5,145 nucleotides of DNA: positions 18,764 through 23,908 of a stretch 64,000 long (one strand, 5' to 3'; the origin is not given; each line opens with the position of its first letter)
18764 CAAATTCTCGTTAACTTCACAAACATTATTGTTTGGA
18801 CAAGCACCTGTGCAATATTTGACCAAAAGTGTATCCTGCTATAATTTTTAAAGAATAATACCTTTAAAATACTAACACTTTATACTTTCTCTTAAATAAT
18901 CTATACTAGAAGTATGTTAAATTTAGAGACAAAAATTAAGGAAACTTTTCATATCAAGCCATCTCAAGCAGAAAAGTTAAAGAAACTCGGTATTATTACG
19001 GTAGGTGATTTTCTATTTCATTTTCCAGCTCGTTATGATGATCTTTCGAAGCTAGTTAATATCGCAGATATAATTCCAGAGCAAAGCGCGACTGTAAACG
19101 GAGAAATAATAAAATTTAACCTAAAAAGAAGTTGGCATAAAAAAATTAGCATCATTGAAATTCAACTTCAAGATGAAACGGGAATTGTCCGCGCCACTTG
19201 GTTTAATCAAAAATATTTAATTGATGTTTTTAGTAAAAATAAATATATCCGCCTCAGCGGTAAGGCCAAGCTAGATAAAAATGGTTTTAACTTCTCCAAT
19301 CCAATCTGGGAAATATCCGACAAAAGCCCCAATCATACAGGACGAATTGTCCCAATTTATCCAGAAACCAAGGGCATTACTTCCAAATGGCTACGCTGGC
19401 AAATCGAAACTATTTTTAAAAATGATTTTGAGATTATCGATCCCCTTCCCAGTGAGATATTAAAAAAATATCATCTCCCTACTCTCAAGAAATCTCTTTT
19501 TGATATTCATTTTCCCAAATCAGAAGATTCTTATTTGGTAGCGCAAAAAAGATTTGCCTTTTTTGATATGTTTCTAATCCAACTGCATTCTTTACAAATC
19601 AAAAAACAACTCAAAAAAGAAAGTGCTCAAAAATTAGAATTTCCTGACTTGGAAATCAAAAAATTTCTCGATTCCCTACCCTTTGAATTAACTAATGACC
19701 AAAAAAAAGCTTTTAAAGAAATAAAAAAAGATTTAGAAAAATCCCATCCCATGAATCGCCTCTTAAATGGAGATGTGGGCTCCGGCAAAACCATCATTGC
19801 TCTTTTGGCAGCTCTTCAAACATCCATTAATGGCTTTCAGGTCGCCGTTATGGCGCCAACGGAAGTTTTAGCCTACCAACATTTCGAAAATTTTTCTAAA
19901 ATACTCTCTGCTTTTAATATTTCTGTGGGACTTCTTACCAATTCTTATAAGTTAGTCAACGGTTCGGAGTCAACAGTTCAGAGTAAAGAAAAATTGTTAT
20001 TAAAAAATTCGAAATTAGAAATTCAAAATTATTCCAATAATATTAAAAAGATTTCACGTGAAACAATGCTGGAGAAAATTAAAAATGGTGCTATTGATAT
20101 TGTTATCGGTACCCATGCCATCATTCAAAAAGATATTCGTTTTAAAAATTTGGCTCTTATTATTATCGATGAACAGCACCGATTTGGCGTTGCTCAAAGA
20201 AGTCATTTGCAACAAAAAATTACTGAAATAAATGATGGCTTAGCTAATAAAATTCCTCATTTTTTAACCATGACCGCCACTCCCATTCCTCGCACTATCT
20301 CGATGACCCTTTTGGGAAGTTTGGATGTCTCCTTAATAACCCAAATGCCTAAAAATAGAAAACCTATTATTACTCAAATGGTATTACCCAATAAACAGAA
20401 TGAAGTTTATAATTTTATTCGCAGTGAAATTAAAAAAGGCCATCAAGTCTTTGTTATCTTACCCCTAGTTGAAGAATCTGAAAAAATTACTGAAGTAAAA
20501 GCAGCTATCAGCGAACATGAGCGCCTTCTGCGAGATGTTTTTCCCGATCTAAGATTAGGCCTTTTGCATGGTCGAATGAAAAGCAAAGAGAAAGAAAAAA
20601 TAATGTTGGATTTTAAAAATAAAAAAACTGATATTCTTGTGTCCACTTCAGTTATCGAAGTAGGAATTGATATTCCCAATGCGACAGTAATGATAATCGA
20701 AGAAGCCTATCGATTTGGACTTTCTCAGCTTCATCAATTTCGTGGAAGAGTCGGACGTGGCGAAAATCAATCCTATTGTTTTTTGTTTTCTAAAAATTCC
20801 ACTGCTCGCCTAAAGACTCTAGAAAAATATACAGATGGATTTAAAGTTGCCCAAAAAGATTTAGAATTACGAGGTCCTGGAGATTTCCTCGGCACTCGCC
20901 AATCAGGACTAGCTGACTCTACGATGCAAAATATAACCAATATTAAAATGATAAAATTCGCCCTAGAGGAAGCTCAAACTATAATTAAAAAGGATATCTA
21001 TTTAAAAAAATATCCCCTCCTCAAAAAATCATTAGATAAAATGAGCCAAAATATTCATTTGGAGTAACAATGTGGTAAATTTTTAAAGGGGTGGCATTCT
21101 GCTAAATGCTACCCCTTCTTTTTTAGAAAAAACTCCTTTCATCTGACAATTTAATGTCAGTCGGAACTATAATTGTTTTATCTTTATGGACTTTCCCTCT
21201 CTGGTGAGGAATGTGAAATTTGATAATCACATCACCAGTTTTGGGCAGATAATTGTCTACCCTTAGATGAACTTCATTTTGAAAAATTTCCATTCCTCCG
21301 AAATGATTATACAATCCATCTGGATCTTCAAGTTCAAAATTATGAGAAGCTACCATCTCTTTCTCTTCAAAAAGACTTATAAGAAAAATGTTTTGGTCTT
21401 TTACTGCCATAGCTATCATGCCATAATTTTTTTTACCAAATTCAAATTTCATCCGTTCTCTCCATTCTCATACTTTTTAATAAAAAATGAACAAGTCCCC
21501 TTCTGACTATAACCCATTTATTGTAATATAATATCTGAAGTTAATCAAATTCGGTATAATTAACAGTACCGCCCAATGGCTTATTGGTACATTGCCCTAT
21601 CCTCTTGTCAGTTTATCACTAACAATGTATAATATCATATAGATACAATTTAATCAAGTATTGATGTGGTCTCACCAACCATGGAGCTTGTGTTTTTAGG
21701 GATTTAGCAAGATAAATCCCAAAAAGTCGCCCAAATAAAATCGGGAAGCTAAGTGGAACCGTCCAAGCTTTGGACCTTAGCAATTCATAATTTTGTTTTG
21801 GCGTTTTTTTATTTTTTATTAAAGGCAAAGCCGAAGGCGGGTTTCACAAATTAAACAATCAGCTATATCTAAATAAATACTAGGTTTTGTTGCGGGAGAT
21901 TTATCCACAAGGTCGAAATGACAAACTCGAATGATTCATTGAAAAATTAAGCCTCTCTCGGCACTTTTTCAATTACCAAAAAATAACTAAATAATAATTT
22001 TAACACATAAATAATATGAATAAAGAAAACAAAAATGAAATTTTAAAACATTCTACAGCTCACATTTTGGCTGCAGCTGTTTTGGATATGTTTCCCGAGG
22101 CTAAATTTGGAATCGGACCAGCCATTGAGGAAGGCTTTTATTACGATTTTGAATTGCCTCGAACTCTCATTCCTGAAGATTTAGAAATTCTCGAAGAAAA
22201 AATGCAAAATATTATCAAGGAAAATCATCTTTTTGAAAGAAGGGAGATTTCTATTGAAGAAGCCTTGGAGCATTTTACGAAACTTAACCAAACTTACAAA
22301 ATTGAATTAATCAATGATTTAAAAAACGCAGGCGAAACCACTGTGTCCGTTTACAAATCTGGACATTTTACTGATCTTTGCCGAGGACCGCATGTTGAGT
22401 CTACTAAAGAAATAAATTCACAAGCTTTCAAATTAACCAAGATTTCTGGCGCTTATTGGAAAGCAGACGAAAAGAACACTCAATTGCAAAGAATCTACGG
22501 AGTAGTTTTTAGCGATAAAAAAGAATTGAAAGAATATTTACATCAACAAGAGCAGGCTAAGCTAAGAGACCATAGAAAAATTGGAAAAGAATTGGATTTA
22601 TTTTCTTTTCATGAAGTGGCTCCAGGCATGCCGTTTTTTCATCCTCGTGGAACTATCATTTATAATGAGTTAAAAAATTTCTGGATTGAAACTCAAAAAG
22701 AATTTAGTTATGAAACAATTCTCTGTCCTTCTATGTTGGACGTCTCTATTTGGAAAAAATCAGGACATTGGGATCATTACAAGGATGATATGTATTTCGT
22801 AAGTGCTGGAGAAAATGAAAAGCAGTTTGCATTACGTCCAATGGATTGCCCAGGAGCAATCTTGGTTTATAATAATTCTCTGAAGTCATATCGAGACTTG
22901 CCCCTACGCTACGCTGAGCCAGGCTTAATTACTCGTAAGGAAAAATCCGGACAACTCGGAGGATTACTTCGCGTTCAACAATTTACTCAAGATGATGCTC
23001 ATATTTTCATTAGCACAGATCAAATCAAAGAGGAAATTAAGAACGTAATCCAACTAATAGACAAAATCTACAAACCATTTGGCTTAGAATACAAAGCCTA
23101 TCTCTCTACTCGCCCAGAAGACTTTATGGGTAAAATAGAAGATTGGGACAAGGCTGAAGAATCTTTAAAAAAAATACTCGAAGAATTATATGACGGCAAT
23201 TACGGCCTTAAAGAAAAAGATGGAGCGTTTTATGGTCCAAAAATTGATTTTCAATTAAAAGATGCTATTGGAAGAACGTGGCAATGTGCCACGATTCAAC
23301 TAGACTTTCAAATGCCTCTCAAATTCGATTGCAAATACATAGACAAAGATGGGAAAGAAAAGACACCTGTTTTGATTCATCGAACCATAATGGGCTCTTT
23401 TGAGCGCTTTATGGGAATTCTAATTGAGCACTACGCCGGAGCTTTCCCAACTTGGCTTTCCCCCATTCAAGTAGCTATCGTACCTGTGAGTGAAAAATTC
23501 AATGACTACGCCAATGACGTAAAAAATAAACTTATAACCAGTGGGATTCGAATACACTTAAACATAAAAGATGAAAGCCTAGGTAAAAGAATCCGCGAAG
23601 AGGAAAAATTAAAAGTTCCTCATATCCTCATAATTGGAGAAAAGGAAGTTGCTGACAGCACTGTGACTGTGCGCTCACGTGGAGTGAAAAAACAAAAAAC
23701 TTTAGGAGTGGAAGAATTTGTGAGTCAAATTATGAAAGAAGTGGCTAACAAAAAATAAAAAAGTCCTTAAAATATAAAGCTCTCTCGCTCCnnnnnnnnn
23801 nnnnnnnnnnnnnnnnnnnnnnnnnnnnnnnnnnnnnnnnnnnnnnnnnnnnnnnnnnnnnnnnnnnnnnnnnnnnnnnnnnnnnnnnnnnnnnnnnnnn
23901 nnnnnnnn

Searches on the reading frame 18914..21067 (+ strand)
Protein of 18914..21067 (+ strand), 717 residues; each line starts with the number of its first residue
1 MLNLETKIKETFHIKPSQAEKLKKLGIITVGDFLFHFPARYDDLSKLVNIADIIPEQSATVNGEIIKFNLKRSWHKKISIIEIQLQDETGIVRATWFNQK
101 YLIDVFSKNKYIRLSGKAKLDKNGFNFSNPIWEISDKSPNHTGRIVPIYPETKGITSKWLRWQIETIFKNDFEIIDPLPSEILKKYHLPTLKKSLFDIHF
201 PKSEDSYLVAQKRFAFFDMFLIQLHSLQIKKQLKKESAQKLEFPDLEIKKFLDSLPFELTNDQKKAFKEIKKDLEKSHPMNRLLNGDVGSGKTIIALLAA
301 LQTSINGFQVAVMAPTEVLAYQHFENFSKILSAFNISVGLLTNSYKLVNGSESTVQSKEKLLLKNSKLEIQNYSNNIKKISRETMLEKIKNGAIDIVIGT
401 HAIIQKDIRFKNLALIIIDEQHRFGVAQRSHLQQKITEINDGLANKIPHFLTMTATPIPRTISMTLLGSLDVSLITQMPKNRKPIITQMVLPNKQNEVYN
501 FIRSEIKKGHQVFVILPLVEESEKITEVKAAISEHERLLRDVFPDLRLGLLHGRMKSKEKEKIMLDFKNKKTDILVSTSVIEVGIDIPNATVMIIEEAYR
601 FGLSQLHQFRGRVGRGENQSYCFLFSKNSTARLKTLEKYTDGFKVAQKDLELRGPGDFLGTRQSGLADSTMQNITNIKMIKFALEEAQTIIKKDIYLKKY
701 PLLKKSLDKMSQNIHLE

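Call 106: search_protein_families(library=pfam, proteins=[window:18914-21067:+], max_evalue=0.00001)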
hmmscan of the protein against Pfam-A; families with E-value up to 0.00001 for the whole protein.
window:18914-21067:+ (717 aa): 7 families
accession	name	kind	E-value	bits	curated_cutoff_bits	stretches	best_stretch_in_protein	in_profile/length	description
PF00270.35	DEAD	-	1.3e-26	93.8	26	2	260-343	1-81/167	DEAD/DEAH box helicase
PF17191.10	RecG_wedge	-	1.3e-25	90.3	23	1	8-164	2-155/162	RecG wedge domain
PF00271.37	Helicase_C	-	2.2e-24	86.3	23.5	1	497-615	5-108/110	Helicase conserved C-terminal domain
PF04851.21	ResIII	-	5.4e-13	49.6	22.5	1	257-457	2-162/164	Type III restriction enzyme, res subunit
PF19833.4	RecG_dom3_C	-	4e-11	43.2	26.8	1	641-711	3-77/87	ATP-dependent DNA helicase RecG, domain 3, C-terminal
PF01336.31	tRNA_anti-codon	-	3.9e-07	30.4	27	1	60-127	2-67/75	OB-fold nucleic acid binding domain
PF22590.2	Cas3-like_C_2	-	2.6e-06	28.1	27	0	527-616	11-104/106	CRISPR-associated nuclease/helicase Cas3, C-terminal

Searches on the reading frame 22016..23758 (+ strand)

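Call 104: search_protein_families(library=pfam, proteins=[window:22016-23758:+], max_evalue=0.00001)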
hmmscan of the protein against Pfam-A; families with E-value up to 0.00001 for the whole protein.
window:22016-23758:+ (580 aa): 3 families
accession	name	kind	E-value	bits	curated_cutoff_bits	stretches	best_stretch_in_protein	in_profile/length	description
PF00587.30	tRNA-synt_2b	-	3.9e-45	154.5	29.3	1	265-473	5-179/179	tRNA synthetase class II core domain (G, H, P, S and T)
PF03129.25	HGTP_anticodon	-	2.6e-23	82.4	21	1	485-573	1-92/94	Anticodon binding domain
PF07973.19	tRNA_SAD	-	1e-14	54.7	24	1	110-161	1-44/44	Threonyl and Alanyl tRNA synthetase second additional domain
